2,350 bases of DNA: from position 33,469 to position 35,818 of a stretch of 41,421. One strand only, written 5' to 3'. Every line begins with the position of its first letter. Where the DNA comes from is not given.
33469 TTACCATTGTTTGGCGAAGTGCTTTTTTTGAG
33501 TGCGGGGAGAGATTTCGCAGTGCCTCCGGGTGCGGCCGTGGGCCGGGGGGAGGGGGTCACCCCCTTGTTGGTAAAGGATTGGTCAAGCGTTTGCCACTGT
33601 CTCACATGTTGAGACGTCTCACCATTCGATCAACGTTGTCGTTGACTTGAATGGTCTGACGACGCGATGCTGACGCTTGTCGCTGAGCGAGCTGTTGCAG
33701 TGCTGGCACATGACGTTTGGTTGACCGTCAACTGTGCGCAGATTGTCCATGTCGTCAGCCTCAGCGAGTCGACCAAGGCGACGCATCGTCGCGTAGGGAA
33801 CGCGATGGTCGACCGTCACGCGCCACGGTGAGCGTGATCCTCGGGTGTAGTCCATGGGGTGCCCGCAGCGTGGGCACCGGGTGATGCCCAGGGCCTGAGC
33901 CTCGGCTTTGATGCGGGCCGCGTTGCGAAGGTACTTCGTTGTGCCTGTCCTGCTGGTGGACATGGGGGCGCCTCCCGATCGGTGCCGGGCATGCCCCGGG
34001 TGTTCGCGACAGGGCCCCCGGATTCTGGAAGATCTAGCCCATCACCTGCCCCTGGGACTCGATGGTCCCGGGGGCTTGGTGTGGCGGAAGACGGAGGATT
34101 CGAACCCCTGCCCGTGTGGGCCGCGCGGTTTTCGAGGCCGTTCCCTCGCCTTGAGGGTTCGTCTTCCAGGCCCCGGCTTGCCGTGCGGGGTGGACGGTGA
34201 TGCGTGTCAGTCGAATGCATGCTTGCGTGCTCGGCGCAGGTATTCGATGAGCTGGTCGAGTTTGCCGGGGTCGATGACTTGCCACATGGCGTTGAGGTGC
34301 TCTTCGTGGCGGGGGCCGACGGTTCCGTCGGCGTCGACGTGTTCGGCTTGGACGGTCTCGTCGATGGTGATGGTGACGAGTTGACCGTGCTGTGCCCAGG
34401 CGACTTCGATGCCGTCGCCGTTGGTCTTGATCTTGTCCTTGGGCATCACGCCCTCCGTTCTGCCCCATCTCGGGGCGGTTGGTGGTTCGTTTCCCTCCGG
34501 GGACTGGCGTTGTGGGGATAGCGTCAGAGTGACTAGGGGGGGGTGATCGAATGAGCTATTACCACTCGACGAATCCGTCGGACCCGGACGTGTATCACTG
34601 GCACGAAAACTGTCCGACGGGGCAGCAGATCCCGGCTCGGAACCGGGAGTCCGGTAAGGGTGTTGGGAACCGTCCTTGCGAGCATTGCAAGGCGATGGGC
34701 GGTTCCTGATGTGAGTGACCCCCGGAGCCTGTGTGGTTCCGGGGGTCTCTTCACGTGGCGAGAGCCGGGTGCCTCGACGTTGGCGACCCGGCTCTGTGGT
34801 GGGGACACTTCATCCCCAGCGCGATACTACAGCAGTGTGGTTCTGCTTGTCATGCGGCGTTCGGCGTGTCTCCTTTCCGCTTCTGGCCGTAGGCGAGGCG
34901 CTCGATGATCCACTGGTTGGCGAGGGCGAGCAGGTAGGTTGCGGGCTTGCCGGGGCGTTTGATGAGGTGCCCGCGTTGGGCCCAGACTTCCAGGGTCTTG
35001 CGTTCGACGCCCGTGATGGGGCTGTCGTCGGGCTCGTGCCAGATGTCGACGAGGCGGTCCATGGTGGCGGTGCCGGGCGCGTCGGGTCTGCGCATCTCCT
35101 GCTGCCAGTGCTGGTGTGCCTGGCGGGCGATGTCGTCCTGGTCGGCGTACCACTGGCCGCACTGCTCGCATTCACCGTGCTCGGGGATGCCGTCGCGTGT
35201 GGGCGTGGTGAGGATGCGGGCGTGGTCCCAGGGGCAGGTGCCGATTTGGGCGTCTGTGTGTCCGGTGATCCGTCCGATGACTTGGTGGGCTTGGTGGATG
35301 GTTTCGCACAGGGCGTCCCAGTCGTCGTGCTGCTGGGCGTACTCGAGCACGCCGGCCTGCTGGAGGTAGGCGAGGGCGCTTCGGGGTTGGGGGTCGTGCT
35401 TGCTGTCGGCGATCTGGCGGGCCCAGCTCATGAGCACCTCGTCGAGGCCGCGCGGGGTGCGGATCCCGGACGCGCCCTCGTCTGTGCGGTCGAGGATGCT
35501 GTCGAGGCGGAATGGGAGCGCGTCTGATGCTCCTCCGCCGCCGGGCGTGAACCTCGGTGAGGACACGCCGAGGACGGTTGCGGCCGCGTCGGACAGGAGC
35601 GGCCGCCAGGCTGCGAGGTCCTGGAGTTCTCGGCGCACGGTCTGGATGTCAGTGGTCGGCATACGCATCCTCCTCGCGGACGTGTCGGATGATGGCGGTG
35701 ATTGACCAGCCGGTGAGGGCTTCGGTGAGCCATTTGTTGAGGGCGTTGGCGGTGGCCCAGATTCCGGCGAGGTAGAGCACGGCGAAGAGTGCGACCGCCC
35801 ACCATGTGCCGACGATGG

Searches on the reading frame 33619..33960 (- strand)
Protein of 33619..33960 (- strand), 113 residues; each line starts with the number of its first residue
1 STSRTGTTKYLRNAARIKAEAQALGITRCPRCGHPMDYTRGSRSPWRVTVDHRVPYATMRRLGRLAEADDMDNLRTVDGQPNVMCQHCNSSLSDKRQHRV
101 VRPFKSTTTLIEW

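Call 69: search_protein_families(library=pfam, proteins=[window:33619-33960:-], max_evalue=0.001)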
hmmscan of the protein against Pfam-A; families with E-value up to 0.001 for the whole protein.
window:33619-33960:- (113 aa): 0 families

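Call 72: search_protein_families(library=phrogs, proteins=[window:33619-33960:-], max_evalue=0.01)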
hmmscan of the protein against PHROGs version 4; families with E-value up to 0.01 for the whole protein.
window:33619-33960:- (113 aa): 6 families
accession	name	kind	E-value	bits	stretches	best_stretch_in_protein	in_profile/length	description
phrog_338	-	DNA, RNA and nucleotide metabolism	1.1e-12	49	1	3-99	187-266/340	HNH endonuclease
phrog_8828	-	DNA, RNA and nucleotide metabolism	6e-10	40.4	1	1-92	30-118/205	HNH endonuclease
phrog_1271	-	DNA, RNA and nucleotide metabolism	9e-05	23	1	23-99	263-322/361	HNH endonuclease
phrog_1035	-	DNA, RNA and nucleotide metabolism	0.00068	20.6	1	27-98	160-216/271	endonuclease VII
phrog_536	-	transcription regulation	0.0035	18.5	0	12-36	63-87/115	transcriptional regulator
phrog_589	-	DNA, RNA and nucleotide metabolism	0.0071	17.1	0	28-98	93-144/179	HNH endonuclease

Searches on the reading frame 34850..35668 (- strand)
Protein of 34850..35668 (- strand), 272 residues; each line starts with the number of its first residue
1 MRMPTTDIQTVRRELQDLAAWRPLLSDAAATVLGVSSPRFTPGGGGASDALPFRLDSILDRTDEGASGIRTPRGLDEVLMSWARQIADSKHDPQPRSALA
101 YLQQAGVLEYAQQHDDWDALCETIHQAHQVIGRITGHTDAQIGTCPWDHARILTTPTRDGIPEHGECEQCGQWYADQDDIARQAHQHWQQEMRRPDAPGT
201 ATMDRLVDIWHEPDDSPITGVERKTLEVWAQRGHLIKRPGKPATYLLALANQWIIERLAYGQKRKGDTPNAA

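Call 67: find_encoding_contigs(protein=window:34850-35668:-, flank=10000, max_places=1)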
Protein window:34850-35668:- (272 aa): no gene with exactly this product is on record in the collection.

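Call 69: search_protein_families(library=pfam, proteins=[window:34850-35665:-], max_evalue=0.001)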
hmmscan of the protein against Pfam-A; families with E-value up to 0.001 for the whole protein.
window:34850-35665:- (271 aa): 0 families
